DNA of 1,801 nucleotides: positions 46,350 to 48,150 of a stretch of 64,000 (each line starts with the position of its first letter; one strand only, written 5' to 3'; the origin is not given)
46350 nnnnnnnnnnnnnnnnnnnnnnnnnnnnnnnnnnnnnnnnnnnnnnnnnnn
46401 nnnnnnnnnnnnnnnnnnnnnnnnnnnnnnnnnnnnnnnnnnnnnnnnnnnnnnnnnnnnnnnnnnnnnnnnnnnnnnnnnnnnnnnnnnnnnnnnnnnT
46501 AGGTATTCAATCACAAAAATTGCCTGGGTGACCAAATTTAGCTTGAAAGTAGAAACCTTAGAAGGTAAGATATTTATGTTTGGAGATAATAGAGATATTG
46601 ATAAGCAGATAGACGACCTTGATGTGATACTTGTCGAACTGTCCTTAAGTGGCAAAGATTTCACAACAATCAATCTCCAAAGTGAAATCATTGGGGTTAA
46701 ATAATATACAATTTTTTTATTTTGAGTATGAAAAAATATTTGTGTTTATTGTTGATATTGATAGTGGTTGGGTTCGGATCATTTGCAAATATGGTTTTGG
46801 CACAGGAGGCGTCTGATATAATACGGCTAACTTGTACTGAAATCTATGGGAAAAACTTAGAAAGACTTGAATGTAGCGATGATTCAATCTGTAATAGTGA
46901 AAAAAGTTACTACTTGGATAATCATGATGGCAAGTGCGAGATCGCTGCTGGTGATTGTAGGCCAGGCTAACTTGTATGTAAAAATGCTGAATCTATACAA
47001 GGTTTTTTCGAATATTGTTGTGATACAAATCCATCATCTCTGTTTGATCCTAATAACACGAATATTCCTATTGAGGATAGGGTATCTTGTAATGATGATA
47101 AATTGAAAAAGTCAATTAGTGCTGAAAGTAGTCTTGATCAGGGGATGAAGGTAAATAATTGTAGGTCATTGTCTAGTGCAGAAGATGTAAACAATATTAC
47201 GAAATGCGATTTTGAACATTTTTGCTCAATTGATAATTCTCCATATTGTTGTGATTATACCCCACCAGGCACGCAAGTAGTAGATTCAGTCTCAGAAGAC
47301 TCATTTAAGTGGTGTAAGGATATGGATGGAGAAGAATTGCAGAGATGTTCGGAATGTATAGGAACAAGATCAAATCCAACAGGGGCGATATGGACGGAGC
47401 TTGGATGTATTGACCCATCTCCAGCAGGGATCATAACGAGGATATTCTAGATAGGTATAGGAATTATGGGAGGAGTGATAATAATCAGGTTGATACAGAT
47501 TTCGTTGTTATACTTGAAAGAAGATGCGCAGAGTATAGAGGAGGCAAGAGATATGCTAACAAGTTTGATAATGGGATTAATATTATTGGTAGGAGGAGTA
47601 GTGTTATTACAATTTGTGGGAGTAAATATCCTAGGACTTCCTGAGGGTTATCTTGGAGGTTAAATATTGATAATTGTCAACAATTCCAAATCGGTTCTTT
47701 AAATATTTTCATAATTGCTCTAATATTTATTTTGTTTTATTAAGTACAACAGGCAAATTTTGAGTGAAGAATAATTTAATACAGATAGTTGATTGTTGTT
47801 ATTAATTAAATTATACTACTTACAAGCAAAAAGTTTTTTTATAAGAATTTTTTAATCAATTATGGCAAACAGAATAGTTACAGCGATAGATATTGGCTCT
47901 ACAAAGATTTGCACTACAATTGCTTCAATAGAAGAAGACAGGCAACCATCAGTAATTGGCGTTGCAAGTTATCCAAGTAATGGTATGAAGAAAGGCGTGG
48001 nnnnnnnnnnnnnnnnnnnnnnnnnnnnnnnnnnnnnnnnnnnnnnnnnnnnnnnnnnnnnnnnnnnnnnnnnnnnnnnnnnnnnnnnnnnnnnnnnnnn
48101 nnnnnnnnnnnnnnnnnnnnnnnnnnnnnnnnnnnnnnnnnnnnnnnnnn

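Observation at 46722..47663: Decayed seventh copy of the hairpin-protein family inserted between ftsQ and ftsA, with in-frame TAA and TAG stops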

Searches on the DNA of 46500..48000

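Call 68: search_rna_families(source=window, start=46500, end=48000, threshold=evalue, max_evalue=1)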
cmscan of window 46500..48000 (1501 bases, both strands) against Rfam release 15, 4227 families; matches with E-value up to 1: 0.
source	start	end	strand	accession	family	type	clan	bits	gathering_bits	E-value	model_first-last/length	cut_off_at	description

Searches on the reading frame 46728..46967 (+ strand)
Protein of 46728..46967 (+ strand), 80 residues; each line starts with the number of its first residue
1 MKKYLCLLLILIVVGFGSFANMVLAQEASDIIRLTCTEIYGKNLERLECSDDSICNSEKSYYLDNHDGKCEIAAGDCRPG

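Call 11: find_encoding_contigs(protein=window:46728-46967:+, flank=3000, max_places=10)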
Protein window:46728-46967:+ (80 aa): 6 contigs read that carry it; 2 places shown.
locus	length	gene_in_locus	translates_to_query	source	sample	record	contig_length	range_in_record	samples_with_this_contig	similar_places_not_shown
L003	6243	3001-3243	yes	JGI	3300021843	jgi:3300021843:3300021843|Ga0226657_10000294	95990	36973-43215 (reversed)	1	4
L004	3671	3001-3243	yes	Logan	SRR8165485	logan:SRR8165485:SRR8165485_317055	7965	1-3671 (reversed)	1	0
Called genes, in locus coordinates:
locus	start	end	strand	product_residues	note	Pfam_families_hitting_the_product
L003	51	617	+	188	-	-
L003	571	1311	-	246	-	PF00561:Abhydrolase_1, PF12146:Hydrolase_4, PF12695:Abhydrolase_5 (faint), PF12697:Abhydrolase_6, PF03959:FSH1 (weak)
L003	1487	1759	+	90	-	PF00312:Ribosomal_S15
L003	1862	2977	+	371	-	PF08478:POTRA_1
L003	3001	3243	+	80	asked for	-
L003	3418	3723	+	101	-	-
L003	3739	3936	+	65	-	-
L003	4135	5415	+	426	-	PF11104:PilM_2 (weak), PF14450:FtsA, PF02491:SHS2_FTSA, PF06723:MreB_Mbl, PF00012:HSP70 (weak), PF14450:FtsA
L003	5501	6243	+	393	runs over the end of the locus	PF00091:Tubulin, PF12327:FtsZ_C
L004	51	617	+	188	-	-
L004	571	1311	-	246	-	PF00561:Abhydrolase_1, PF12146:Hydrolase_4, PF12695:Abhydrolase_5 (faint), PF12697:Abhydrolase_6, PF03959:FSH1 (weak)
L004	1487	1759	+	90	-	PF00312:Ribosomal_S15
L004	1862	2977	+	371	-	PF08478:POTRA_1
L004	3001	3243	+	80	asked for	-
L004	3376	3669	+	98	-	?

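Call 58: list_cluster_members(proteins=[window:46728-46967:+, window:47145-47447:+, window:47466-47660:+])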
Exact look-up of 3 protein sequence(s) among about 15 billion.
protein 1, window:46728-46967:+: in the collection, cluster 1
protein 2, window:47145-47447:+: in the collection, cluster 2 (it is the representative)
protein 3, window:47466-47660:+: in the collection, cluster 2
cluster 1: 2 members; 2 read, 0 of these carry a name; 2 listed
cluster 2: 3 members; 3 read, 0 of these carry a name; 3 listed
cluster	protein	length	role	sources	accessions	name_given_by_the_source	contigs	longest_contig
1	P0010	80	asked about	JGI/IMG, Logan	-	-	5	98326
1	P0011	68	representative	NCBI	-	-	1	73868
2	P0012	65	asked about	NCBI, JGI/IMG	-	-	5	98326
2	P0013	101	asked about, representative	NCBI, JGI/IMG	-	-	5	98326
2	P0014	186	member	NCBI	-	-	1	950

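Call 60: find_encoding_contigs(protein=P0014, flank=1000, max_places=5)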
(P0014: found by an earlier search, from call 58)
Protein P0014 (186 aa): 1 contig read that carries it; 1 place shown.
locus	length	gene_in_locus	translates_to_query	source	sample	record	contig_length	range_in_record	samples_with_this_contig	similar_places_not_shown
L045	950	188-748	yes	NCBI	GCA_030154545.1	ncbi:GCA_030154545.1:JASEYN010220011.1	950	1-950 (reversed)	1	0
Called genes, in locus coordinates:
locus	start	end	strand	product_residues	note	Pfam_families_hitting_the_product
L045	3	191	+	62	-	?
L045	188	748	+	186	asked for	-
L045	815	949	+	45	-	?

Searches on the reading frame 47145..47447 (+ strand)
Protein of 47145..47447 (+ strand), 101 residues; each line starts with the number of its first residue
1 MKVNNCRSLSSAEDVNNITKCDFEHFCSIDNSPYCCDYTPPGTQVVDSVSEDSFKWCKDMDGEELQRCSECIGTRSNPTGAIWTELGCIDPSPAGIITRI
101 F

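Call 12: find_encoding_contigs(protein=window:47145-47447:+, flank=3000, max_places=10)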
Protein window:47145-47447:+ (101 aa): 5 contigs read that carry it; 1 place shown.
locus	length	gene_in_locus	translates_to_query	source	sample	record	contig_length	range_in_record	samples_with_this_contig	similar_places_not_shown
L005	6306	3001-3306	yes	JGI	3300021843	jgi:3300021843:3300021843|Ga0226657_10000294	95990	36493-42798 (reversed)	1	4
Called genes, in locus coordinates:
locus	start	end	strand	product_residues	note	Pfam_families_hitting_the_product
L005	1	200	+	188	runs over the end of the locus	-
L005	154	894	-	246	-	PF00561:Abhydrolase_1, PF12146:Hydrolase_4, PF12695:Abhydrolase_5 (faint), PF12697:Abhydrolase_6, PF03959:FSH1 (weak)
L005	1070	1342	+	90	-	PF00312:Ribosomal_S15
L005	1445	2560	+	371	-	PF08478:POTRA_1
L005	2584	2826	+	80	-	-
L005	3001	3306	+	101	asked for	-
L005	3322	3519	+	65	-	-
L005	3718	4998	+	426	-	PF11104:PilM_2 (weak), PF14450:FtsA, PF02491:SHS2_FTSA, PF06723:MreB_Mbl, PF00012:HSP70 (weak), PF14450:FtsA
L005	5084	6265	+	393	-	PF00091:Tubulin, PF12327:FtsZ_C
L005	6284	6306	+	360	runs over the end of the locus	-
